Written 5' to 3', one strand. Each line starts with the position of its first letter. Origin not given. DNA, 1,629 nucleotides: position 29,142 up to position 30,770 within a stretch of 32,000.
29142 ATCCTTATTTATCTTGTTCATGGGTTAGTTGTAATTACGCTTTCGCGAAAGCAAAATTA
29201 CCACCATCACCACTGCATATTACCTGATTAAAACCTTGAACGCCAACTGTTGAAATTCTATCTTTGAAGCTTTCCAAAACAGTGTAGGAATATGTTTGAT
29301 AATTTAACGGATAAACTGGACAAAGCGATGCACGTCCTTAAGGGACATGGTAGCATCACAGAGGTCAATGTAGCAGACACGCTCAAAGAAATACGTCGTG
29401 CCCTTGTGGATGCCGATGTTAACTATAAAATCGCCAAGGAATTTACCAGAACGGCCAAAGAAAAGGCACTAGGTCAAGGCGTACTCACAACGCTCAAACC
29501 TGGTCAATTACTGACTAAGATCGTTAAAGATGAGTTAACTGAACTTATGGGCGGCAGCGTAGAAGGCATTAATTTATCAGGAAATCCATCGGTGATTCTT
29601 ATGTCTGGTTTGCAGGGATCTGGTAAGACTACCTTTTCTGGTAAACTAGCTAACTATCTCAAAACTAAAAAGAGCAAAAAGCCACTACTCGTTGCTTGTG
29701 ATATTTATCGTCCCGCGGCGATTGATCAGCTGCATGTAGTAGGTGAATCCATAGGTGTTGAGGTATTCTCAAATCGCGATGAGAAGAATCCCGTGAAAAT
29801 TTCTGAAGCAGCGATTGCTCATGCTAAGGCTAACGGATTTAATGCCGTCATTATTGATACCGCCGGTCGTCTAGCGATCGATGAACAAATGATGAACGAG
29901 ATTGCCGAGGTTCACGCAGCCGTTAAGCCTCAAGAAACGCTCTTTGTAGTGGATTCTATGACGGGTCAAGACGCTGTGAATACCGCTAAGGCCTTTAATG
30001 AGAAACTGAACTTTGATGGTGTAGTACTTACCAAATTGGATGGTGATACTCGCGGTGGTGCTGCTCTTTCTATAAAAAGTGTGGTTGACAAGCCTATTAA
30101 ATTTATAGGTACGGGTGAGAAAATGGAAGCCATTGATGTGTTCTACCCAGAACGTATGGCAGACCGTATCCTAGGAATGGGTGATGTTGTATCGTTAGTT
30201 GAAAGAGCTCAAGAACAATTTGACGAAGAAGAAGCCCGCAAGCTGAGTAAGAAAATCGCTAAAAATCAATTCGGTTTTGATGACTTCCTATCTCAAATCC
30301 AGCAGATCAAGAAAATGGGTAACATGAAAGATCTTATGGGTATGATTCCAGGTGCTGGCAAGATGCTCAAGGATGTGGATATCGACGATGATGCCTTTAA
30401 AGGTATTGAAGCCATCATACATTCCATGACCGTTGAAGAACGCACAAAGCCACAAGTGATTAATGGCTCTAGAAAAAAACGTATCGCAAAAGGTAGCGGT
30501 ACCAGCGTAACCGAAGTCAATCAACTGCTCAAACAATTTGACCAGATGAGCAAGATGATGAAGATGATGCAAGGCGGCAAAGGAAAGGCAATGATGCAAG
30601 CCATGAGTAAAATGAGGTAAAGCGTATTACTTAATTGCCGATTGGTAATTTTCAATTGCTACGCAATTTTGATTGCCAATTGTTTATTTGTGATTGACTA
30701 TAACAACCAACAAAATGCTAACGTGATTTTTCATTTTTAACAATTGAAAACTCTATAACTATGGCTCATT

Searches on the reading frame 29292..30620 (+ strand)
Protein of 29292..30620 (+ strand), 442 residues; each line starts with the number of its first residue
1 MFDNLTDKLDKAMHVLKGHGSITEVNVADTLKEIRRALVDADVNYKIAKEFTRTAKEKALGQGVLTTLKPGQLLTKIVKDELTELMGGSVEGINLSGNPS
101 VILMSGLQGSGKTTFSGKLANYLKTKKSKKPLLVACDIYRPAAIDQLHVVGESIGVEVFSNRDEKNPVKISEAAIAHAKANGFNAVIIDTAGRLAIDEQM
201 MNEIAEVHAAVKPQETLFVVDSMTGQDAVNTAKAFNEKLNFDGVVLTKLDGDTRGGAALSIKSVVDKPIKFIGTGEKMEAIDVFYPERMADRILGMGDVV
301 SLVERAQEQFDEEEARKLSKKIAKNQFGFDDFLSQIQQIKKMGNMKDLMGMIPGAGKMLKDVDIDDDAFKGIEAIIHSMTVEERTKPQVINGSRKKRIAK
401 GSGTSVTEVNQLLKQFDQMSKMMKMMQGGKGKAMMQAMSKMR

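Call 8: find_encoding_contigs(protein=window:29292-30620:+, flank=10000, max_places=10)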
Protein window:29292-30620:+ (442 aa): no gene with exactly this product is on record in the collection.
